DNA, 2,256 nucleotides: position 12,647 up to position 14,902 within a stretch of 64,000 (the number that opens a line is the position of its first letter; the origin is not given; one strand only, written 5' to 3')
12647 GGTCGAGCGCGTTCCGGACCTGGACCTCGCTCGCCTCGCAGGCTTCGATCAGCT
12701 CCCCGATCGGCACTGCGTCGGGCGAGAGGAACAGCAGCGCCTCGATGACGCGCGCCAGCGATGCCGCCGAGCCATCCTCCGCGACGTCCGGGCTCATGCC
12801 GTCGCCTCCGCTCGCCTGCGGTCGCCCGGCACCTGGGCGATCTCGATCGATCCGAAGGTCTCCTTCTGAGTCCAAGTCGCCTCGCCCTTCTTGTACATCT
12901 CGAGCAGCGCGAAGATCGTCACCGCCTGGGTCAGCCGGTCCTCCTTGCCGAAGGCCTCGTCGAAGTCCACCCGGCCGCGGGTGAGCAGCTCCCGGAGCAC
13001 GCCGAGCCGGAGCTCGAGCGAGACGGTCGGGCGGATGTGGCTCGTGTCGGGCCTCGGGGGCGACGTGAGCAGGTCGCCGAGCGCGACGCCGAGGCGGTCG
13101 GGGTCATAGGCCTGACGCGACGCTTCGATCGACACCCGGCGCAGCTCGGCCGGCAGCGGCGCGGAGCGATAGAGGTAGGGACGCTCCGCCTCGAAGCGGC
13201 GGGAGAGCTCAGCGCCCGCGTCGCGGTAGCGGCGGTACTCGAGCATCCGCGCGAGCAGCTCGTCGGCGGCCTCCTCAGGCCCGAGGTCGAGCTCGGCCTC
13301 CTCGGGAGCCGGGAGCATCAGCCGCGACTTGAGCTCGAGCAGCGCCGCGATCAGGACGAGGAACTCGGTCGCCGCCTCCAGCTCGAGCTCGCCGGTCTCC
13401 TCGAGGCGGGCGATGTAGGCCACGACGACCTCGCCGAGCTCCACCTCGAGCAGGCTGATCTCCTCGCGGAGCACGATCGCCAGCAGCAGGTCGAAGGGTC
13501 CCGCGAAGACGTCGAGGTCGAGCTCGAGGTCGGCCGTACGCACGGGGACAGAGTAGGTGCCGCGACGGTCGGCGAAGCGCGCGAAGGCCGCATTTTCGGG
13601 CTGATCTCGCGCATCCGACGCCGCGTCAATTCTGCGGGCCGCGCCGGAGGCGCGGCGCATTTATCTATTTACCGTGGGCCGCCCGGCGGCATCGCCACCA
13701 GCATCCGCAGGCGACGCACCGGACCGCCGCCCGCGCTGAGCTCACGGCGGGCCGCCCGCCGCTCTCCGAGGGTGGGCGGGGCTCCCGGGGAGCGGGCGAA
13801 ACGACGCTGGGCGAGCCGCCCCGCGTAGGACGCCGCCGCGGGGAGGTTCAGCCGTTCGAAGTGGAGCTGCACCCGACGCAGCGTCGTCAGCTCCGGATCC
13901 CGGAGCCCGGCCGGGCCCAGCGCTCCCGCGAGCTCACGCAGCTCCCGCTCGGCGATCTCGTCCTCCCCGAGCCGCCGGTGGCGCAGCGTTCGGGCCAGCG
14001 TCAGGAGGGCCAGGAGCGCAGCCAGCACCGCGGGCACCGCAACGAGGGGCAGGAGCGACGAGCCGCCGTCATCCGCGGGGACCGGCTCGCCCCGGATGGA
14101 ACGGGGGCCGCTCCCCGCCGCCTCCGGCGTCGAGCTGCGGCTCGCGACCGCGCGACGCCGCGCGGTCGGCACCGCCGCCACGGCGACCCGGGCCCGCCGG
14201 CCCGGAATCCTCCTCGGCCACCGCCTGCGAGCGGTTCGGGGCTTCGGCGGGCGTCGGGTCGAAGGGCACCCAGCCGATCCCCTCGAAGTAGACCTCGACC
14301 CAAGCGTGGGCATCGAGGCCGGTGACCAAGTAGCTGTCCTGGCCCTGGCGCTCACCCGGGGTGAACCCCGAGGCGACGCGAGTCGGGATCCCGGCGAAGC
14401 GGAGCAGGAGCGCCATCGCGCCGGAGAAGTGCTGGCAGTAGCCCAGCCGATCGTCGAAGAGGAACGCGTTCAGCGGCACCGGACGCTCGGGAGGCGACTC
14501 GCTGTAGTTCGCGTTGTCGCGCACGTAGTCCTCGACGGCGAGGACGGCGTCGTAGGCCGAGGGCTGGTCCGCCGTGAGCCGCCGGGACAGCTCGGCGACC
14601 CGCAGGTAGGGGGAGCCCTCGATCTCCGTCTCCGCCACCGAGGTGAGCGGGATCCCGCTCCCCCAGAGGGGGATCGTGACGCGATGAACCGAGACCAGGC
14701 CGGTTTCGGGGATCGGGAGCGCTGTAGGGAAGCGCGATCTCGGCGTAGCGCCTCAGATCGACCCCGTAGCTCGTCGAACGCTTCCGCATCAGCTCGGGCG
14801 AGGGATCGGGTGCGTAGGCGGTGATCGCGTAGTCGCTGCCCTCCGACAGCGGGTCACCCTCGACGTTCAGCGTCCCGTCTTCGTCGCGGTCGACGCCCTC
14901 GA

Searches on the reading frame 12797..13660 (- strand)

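Call 87: search_protein_families(library=pfam, proteins=[window:12797-13660:-], max_evalue=0.00001)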
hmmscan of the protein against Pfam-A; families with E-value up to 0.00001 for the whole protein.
window:12797-13660:- (288 aa): 1 family
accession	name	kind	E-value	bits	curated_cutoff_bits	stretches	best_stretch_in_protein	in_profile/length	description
PF02616.19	SMC_ScpA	-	4.4e-22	79.7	24.6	1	63-163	2-105/232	Segregation and condensation protein ScpA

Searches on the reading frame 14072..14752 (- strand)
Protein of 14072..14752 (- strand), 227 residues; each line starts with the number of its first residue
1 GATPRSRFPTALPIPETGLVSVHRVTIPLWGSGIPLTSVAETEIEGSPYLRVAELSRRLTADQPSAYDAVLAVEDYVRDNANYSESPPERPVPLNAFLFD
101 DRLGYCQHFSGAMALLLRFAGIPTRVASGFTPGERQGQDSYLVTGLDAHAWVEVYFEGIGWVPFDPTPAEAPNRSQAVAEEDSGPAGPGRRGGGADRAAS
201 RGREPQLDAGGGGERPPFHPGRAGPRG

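Call 87: search_protein_families(library=pfam, proteins=[window:14072-14752:-], max_evalue=0.00001)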
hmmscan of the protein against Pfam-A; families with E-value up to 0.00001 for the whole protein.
window:14072-14752:- (227 aa): 1 family
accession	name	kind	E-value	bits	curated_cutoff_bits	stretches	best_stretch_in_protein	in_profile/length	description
PF01841.26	Transglut_core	-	6.2e-29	100.9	23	1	54-166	2-108/108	Transglutaminase-like superfamily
